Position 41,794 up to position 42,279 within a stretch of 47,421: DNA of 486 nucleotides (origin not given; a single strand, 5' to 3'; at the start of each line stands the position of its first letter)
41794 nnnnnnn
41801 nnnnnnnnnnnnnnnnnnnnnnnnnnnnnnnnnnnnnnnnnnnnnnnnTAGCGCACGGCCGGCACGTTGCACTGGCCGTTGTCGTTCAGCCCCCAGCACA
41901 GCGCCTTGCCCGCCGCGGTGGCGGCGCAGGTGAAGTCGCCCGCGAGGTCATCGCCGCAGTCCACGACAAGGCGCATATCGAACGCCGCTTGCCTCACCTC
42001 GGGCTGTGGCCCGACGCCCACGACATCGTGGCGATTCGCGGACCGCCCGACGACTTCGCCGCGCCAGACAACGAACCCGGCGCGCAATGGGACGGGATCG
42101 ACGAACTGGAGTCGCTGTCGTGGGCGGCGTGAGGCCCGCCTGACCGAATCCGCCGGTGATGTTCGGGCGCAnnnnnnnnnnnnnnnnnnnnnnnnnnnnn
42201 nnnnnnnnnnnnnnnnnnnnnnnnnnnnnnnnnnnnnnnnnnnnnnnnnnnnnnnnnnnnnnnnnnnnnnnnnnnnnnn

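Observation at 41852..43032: Small SLOG (DprA/DUF2493-like) gene embedded between ~200-bp direct repeats, next to RCC1-like gene remnants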

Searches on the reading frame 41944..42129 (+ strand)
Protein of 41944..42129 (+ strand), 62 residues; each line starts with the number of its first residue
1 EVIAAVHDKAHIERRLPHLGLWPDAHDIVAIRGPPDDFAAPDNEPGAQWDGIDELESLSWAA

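Call 16: search_protein_families(library=ncbifam, proteins=[window:41944-42129:+], max_evalue=1)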
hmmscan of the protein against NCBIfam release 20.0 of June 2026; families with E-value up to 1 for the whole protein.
window:41944-42129:+ (62 aa): 0 families

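Call 17: search_protein_families(library=pfam, proteins=[window:41944-42129:+], max_evalue=1)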
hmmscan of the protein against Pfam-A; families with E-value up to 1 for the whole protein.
window:41944-42129:+ (62 aa): 0 families

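Call 22: find_related_loci(query=A2, collection=genome_contigs, flank=6000)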
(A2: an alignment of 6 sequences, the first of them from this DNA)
Query A2 (62 aa) in genome_contigs; peptide patterns used: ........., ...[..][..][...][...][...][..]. (x = any residue, [..] = any of these).
264 stretches matched a pattern; 4 encode a relative of the query (tblastn E <= 1e-3); 4 distinct loci.
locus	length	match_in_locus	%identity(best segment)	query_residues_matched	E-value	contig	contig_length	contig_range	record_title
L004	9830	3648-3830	56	2-62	2e-18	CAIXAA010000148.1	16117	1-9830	MAG: uncultured Myxococcales bacterium isolate MJ120716A_bin-0880 genome assembly, contig: bin-0880:148/998, whole genom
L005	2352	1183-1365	59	2-62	2e-14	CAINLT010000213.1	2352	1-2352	MAG: uncultured Myxococcales bacterium isolate MJ-time_bin-8340 genome assembly, contig: bin-8340:213/549, whole genome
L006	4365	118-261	50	1-48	4e-12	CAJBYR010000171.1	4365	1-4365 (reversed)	MAG: uncultured beta proteobacterium isolate Loc080925-6m_bin-0485 genome assembly, contig: bin-0485:171/347, whole geno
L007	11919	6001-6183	45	1-62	2e-11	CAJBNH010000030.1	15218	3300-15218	MAG: uncultured Myxococcales bacterium isolate Loc090721-8m_bin-517 genome assembly, contig: bin-517:030/201, whole geno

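Call 28: search_protein_families(library=ncbifam, proteins=[L004:2319-3830:+], max_evalue=0.01)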
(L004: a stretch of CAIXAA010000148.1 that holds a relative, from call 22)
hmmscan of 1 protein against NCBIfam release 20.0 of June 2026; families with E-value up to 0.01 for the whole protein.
L004:2319-3830:+ (504 aa): 2 families
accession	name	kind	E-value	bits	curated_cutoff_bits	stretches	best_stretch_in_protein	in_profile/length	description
NF052416.1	ISCR_clade_Ia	exception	7.3e-77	259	925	1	3-463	23-489/509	ISCR element clade Ia family transposase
NF033538.2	transpos_IS91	equivalog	2.6e-23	82.6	125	1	39-426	18-340/356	IS91 family transposase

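Call 31: find_related_loci(query=A2, collection=metagenome_contigs, flank=4000)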
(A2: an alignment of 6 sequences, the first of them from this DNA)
Query A2 (62 aa) in metagenome_contigs; peptide patterns used: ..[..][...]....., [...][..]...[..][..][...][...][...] (x = any residue, [..] = any of these).
600 stretches matched a pattern (row limit reached: there are more); 1 encode a relative of the query (tblastn E <= 1e-3); 1 distinct loci.
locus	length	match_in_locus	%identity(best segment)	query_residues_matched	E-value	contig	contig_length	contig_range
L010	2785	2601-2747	54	13-62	6e-12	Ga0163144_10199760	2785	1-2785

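Call 46: find_homologous_proteins(query=L004:2319-3830:+, max_evalue=1e-20)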
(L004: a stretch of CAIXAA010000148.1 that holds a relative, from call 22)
Query L004:2319-3830:+ (504 aa): 129 proteins with E <= 1e-20 among 8000 candidates; the best 120 are listed.
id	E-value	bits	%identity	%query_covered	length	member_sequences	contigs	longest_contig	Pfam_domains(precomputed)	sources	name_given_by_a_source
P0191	0.0e+0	1061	92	100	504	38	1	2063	PF14319.12,PF04986.19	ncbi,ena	-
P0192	1.8e-190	652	62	97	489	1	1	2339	PF14319.12,PF04986.19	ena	-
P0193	1.9e-188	645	62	92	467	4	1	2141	PF14319.12,PF04986.19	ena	-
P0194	5.3e-161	555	53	98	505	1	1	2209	PF14319.12,PF04986.19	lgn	-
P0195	4.2e-159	549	54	97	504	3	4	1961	PF14319.12,PF04986.19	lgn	-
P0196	8.4e-157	541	52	100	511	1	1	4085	PF14319.12,PF04986.19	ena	-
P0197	1.2e-156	541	53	97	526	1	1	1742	PF14319.12,PF04986.19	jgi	-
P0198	2.4e-155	536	54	93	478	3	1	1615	PF14319.12,PF04986.19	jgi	jgi:hypothetical protein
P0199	8.0e-155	535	67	72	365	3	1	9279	PF04986.19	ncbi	-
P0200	1.7e-154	533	56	91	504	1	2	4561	PF14319.12,PF04986.19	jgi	-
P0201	4.5e-154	532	53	99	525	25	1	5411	PF14319.12,PF04986.19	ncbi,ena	-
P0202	4.8e-153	529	53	93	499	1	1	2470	PF14319.12,PF04986.19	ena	-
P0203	7.2e-149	515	70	63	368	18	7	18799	PF14319.12,PF04986.19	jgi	jgi:hypothetical protein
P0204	5.7e-147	509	49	98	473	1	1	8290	PF14319.12,PF04986.19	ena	-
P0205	8.7e-147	508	52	94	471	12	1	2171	PF14319.12,PF04986.19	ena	-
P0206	2.2e-144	500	47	100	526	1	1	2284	PF14319.12,PF04986.19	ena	-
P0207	4.6e-133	463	44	99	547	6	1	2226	PF14319.12,PF04986.19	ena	-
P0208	9.7e-129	449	48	95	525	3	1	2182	PF14319.12,PF04986.19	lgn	-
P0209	1.4e-127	445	47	96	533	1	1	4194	PF14319.12,PF04986.19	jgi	jgi:ribosomal protein S27E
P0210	4.4e-125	436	45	96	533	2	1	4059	PF14319.12,PF04986.19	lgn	-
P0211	8.6e-125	436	61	71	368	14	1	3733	PF04986.19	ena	-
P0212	4.2e-124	433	52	79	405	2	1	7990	PF04986.19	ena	-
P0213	3.8e-123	430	45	100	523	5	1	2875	PF14319.12,PF04986.19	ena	-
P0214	4.7e-119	417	44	95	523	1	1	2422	PF14319.12,PF04986.19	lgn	-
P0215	6.7e-118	413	43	98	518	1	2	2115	PF14319.12,PF04986.19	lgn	-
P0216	1.4e-113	399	42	98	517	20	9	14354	PF14319.12,PF04986.19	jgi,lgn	jgi:hypothetical protein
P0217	1.6e-112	395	46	86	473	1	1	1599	PF14319.12,PF04986.19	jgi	jgi:hypothetical protein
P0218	3.9e-110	387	45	90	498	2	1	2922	PF14319.12,PF04986.19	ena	-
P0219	7.2e-108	380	54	69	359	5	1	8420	PF04986.19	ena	-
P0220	4.7e-106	374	43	95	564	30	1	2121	PF14319.12,PF04986.19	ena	-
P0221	7.1e-105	370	51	73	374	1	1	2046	PF04986.19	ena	-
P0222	1.6e-104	369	40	95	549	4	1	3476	PF14319.12,PF04986.19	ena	-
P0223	1.0e-103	366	57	60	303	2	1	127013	PF14319.12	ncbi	-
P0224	1.0e-102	363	45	85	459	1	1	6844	PF14319.12,PF04986.19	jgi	jgi:hypothetical protein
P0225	4.8e-101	357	48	71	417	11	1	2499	PF14319.12,PF04986.19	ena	-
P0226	7.5e-101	357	39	96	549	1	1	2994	PF14319.12,PF04986.19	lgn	-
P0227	4.3e-100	354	56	61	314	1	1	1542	PF04986.19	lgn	-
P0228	6.6e-100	353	39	92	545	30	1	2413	PF14319.12,PF04986.19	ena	-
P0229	1.8e-98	349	47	74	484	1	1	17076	PF14319.12,PF04986.19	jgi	jgi:ribosomal protein S27E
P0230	8.4e-98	346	49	71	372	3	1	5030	PF14319.12,PF04986.19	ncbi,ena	-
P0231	4.8e-96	341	69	49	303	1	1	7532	PF04986.19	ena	-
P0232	1.4e-93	333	47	71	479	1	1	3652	PF04986.19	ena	-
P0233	1.8e-92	329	38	97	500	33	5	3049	PF14319.12,PF04986.19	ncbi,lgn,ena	-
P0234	8.6e-92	327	47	68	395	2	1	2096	PF14319.12,PF04986.19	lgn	-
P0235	8.2e-90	320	53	61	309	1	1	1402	PF04986.19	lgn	-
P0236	4.9e-88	314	37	97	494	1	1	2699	PF14319.12,PF04986.19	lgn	-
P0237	4.3e-86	308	54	57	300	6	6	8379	PF04986.19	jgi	jgi:hypothetical protein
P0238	7.9e-86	307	38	97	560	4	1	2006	PF14319.12,PF04986.19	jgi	-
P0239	1.9e-85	306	38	97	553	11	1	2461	PF14319.12,PF04986.19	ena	-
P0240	3.4e-84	302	39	92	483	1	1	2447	PF14319.12,PF04986.19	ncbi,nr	ncbi:MAG: transposase [Candidatus Latescibacteria bacterium]|nr:transposase [Candidatus Latescibacte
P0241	4.0e-84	301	52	62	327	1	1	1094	PF04986.19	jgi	jgi:hypothetical protein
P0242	7.3e-84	300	36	94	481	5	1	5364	PF14319.12,PF04986.19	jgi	jgi:hypothetical protein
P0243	7.4e-84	300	44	79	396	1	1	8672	PF04986.19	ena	-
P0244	8.1e-83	297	52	59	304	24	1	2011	PF04986.19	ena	-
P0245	1.0e-82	297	47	63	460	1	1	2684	PF14319.12,PF11617.14,PF04986.19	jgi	jgi:ribosomal protein S27E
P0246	3.3e-82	295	39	94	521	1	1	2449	PF14319.12,PF04986.19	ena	-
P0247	6.5e-82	294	54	58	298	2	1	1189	PF04986.19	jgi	-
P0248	6.7e-81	291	39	92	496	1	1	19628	PF14319.12,PF04986.19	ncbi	ncbi:MAG: transposase [Acidobacteriota bacterium]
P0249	8.3e-81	290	38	90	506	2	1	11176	PF14319.12,PF04986.19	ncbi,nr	ncbi:MAG: transposase [Deltaproteobacteria bacterium]|nr:transposase [Deltaproteobacteria bacterium]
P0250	9.5e-81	290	45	66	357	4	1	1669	PF14319.12,PF04986.19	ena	-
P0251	9.7e-80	287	38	91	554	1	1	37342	PF14319.12,PF04986.19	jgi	jgi:hypothetical protein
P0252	2.2e-79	286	39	91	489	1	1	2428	PF14319.12,PF04986.19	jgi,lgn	-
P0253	2.4e-79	286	38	97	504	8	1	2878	PF14319.12,PF04986.19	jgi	jgi:hypothetical protein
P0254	4.3e-79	285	38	96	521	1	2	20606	PF14319.12,PF04986.19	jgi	jgi:putative transposase/transposase-like zinc-binding protein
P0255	7.9e-79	284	52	60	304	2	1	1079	PF04986.19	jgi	jgi:hypothetical protein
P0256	7.1e-78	281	53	54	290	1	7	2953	PF04986.19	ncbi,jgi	jgi:hypothetical protein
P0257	1.7e-77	279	39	91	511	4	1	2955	PF14319.12,PF04986.19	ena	-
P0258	1.7e-77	279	38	92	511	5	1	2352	PF14319.12,PF04986.19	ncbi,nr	ncbi:MAG: transposase [bacterium]|nr:transposase [bacterium]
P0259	1.7e-77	279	38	92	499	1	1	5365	PF14319.12,PF04986.19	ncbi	-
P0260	1.3e-76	277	37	92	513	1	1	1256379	PF14319.12,PF04986.19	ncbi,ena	-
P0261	6.3e-76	274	36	94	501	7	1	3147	PF14319.12,PF04986.19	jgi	-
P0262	1.9e-75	273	37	93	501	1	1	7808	PF14319.12,PF04986.19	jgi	jgi:Putative transposase/Transposase zinc-binding domain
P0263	6.5e-75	271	40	82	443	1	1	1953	PF14319.12,PF04986.19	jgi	jgi:hypothetical protein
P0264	1.3e-74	270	35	90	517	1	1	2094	PF14319.12,PF04986.19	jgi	jgi:hypothetical protein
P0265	1.7e-74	270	36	97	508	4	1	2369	PF14319.12,PF04986.19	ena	-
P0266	3.7e-74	268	35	94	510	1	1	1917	PF14319.12,PF04986.19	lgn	-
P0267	1.2e-72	263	38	91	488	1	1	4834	PF14319.12,PF04986.19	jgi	jgi:hypothetical protein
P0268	3.2e-72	262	97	25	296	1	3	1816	PF04986.19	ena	-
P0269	3.3e-72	262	36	90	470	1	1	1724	PF14319.12,PF04986.19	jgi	jgi:hypothetical protein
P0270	3.0e-69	252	46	62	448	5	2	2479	PF04986.19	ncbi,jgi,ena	jgi:hypothetical protein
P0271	3.6e-69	252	38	92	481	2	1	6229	PF14319.12,PF04986.19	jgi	jgi:hypothetical protein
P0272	7.4e-69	251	35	96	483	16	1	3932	PF14319.12,PF04986.19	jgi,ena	-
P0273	2.8e-68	249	36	91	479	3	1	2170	PF14319.12,PF04986.19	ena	-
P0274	2.4e-67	246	35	97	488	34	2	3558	PF14319.12,PF04986.19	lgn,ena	-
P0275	4.4e-67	245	40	75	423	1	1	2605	PF14319.12,PF04986.19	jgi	jgi:Putative transposase/Transposase zinc-binding domain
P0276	1.1e-66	244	36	94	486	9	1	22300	PF14319.12,PF04986.19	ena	-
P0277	1.3e-66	244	32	97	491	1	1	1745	PF14319.12,PF04986.19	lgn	-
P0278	8.4e-66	241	36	91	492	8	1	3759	PF14319.12,PF04986.19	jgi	jgi:hypothetical protein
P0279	7.8e-65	238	32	98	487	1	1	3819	PF14319.12,PF04986.19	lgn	-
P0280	3.4e-62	229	33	97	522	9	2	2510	PF14319.12,PF04986.19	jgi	jgi:hypothetical protein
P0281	6.0e-62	228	44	38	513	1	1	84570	PF14319.12,PF04986.19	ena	-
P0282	1.8e-61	227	35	95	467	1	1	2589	PF14319.12,PF04986.19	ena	-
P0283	2.2e-60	223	36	95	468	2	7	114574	PF14319.12,PF04986.19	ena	-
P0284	5.1e-60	222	31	94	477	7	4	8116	PF14319.12,PF04986.19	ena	-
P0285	1.1e-58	217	39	70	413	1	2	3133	PF14319.12,PF04986.19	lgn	-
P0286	3.9e-58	216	33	93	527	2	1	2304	PF14319.12,PF04986.19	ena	-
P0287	1.5e-56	210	34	77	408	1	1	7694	PF14319.12,PF04986.19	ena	-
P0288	1.8e-56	210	33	94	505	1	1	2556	PF14319.12,PF04986.19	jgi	-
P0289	2.2e-56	210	46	45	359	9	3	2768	PF14319.12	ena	-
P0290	4.2e-56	209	35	84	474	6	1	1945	PF14319.12,PF04986.19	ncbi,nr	ncbi:MAG: transposase [Alphaproteobacteria bacterium]|nr:transposase [Alphaproteobacteria bacterium]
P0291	4.6e-56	209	32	90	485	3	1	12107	PF14319.12,PF04986.19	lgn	-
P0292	7.0e-56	208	34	91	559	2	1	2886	PF14319.12,PF04986.19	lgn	-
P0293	1.0e-55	208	33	89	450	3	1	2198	PF14319.12,PF04986.19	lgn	-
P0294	1.3e-55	207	32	98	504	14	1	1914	PF14319.12,PF04986.19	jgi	jgi:Putative transposase/Transposase zinc-binding domain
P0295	1.6e-55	207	31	98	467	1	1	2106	PF14319.12,PF04986.19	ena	-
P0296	3.4e-55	206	31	97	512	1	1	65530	PF14319.12,PF04986.19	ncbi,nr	ncbi:MAG: transposase [Deltaproteobacteria bacterium]|nr:transposase [Deltaproteobacteria bacterium]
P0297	1.6e-54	204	32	90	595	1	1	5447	PF14319.12,PF04986.19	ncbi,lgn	-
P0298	6.8e-54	202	38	74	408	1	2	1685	PF04986.19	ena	-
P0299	7.2e-53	198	37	62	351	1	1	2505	PF14319.12,PF04986.19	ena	-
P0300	6.2e-51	192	33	96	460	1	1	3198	PF14319.12,PF04986.19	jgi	jgi:hypothetical protein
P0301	1.0e-50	191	32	87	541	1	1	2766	PF14319.12,PF04986.19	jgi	jgi:hypothetical protein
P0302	1.6e-50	191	35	70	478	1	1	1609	PF14319.12,PF04986.19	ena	-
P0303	2.5e-50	190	34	74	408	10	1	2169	PF04986.19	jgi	-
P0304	2.6e-50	190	41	55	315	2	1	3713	PF14319.12,PF04986.19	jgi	-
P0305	2.9e-50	190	59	35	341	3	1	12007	PF04986.19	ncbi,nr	ncbi:MAG: hypothetical protein EXR79_16780 [Myxococcales bacterium]|nr:hypothetical protein [Myxococ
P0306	7.9e-50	188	36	74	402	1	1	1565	PF04986.19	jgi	jgi:hypothetical protein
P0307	4.8e-49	186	34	83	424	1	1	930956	PF14319.12,PF04986.19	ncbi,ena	-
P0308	2.6e-48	183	36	69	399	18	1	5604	PF14319.12,PF04986.19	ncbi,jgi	jgi:hypothetical protein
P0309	1.5e-46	177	29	85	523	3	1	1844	PF14319.12,PF04986.19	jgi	-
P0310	7.8e-44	168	40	41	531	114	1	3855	PF14319.12,PF04986.19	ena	-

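Call 48: find_encoding_contigs(protein=P0305, flank=6000, max_places=4)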
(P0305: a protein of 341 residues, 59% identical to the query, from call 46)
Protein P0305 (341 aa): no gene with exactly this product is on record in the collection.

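Call 49: find_encoding_contigs(protein=P0193, flank=3000, max_places=4)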
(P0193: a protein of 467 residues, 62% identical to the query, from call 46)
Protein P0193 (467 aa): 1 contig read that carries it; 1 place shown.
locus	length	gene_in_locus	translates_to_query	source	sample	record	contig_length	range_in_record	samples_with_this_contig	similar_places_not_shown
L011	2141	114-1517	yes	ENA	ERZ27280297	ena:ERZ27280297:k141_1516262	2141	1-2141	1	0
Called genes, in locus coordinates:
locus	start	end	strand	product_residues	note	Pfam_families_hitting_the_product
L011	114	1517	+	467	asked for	PF14319:Zn_Tnp_IS91, PF04986:Y2_Tnp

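Call 52: list_cluster_members(proteins=[P0001, P0305, P0090])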
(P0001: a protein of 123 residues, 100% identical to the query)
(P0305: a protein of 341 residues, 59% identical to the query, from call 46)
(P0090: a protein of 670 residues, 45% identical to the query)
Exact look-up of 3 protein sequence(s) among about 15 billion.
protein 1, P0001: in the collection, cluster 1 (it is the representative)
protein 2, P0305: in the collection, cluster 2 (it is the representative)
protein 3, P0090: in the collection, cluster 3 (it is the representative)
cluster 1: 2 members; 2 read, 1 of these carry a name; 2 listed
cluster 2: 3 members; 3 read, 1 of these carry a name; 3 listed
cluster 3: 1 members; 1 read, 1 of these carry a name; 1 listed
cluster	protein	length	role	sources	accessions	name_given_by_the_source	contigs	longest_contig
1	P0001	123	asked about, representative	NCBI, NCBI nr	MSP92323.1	MAG: DUF2493 domain-containing protein [Myxococcales bacterium] | DUF2493 domain-containing protein [Myxococcales bacterium]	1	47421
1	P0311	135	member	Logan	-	-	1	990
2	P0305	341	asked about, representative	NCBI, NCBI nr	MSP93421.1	MAG: hypothetical protein EXR79_16780 [Myxococcales bacterium] | hypothetical protein [Myxococcales bacterium]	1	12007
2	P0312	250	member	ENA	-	-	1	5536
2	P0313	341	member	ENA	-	-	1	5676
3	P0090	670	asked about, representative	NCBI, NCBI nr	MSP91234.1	MAG: hypothetical protein EXR79_05465 [Myxococcales bacterium] | hypothetical protein [Myxococcales bacterium]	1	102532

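Call 54: find_encoding_contigs(protein=P0311, flank=3000, max_places=4)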
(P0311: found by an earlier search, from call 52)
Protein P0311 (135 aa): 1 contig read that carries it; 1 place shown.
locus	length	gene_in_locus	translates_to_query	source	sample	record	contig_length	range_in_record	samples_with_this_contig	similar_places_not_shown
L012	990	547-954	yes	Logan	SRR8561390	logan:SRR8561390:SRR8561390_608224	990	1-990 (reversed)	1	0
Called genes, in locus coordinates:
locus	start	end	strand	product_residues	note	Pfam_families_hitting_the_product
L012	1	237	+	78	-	?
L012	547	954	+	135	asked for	PF02481:DNA_processg_A (faint), PF10686:YAcAr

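Call 55: find_encoding_contigs(protein=P0313, flank=6000, max_places=4)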
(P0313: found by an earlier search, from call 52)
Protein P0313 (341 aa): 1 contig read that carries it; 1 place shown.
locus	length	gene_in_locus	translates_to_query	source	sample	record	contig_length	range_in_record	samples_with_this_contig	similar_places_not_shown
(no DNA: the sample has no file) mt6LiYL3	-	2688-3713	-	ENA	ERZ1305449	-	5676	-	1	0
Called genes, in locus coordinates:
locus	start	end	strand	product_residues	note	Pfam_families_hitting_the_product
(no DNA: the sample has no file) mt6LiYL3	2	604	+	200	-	?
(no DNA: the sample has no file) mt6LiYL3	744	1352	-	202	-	PF13358:DDE_3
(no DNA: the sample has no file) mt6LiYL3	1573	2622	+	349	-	-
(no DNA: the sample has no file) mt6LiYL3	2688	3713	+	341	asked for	PF04986:Y2_Tnp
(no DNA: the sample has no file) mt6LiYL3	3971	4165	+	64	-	-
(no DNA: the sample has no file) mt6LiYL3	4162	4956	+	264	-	PF01370:Epimerase (weak), PF05368:NmrA (weak), PF13460:NAD_binding_10, PF16363:GDP_Man_Dehyd (faint)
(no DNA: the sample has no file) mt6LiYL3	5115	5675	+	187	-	?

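Call 68: find_encoding_contigs(protein=P0191, flank=3000, max_places=6)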
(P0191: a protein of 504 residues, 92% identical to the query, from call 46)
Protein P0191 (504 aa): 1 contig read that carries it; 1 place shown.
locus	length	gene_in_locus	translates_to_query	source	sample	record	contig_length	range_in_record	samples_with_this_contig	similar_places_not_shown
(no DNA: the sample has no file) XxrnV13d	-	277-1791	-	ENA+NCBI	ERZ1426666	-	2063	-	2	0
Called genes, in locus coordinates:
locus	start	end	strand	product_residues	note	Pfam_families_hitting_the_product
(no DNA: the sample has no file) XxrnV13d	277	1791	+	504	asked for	PF14319:Zn_Tnp_IS91, PF04986:Y2_Tnp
